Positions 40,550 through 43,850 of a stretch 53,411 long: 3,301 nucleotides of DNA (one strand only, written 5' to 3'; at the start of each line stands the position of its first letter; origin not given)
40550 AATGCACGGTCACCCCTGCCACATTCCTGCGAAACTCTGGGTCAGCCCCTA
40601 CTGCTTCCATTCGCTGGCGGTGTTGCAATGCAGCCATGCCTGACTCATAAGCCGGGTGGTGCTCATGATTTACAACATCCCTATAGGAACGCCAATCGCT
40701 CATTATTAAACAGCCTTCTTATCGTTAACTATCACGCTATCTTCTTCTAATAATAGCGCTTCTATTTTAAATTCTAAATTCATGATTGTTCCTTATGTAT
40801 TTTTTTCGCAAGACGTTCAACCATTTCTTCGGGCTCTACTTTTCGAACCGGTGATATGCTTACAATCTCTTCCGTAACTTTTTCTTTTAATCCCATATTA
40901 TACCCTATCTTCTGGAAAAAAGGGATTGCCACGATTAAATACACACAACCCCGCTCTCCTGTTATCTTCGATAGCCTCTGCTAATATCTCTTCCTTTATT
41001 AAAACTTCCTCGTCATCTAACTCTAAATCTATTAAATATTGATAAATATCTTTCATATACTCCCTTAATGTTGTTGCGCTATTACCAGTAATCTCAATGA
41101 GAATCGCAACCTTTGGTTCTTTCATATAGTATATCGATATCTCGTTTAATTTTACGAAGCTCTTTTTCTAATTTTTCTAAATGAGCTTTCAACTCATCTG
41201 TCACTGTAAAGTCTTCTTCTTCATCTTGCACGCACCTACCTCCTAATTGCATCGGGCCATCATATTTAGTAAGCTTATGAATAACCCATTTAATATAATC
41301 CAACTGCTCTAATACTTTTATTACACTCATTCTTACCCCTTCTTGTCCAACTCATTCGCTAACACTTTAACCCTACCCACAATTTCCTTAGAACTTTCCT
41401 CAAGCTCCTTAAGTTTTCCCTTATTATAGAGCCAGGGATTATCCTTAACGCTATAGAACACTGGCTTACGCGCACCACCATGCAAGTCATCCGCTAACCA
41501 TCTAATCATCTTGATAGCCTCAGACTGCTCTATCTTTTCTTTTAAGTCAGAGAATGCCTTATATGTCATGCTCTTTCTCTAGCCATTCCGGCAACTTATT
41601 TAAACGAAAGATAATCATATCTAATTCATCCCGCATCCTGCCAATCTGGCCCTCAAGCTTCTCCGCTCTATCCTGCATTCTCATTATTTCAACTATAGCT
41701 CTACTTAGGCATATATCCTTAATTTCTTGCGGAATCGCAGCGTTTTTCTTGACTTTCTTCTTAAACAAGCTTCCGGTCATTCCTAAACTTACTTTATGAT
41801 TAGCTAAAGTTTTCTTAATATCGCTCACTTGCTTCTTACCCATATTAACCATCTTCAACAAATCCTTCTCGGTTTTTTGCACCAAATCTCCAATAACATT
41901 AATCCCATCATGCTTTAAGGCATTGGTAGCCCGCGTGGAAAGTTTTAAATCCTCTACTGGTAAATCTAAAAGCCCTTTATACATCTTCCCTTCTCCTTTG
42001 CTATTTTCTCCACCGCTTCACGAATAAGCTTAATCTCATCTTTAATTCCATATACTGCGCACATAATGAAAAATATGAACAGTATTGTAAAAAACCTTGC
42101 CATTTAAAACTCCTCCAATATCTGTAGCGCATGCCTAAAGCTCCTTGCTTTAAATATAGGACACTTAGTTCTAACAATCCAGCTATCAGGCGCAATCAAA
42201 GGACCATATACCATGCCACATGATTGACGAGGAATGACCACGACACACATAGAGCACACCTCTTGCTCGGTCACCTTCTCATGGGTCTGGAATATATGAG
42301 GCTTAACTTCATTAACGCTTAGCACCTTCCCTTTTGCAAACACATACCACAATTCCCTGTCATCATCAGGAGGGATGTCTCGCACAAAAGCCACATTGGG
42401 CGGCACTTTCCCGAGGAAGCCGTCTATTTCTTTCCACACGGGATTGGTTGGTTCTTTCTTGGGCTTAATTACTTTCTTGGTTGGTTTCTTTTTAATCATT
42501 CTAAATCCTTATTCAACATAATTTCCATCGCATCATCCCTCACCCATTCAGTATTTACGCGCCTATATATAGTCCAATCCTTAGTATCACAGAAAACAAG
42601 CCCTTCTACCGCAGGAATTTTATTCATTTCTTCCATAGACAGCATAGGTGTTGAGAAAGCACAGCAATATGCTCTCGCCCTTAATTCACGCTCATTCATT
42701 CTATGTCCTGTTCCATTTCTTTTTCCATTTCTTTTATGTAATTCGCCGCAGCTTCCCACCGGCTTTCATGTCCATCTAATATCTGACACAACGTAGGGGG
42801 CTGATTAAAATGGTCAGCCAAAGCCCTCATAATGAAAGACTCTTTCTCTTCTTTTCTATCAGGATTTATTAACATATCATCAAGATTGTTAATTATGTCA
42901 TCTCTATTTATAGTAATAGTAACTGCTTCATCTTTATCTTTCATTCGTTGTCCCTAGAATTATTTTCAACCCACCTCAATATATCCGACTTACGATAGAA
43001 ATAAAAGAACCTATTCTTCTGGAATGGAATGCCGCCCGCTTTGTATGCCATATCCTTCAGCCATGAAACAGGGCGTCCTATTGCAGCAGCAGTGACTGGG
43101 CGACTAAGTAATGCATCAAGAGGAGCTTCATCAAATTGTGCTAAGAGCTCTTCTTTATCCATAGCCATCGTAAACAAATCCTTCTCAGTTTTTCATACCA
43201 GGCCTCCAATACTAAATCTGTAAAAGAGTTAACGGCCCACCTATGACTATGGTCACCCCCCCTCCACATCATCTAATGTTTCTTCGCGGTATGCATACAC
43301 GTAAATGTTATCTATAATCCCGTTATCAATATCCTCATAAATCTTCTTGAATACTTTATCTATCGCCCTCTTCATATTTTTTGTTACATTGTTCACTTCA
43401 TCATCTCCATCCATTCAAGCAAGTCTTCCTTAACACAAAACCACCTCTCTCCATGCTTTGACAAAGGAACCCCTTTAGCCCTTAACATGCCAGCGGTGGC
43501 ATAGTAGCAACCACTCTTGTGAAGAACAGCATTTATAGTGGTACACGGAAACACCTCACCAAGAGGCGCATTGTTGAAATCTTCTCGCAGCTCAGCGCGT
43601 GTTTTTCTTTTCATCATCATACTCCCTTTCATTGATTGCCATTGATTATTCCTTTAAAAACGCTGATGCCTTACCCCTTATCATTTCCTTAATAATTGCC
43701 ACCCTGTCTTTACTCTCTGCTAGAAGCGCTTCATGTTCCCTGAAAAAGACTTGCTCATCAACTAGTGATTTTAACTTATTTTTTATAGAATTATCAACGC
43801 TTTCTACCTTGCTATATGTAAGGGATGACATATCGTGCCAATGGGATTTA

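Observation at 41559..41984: Free-standing RNA polymerase alpha-CTD homologue fused to a coiled coil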

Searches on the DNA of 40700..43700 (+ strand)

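Call 7: search_dna_similar(query=window:40700-43700:+, collection=phages, mode=near, max_rows=25)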
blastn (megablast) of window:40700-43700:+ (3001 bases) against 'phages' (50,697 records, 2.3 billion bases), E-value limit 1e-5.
No match.

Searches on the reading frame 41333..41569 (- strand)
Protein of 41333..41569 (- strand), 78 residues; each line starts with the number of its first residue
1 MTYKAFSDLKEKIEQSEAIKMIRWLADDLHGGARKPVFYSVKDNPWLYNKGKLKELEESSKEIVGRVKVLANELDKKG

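Call 14: search_protein_families(library=phrogs, proteins=[window:41333-41569:-], max_evalue=0.01)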
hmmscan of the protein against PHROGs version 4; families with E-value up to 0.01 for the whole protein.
window:41333-41569:- (78 aa): 0 families
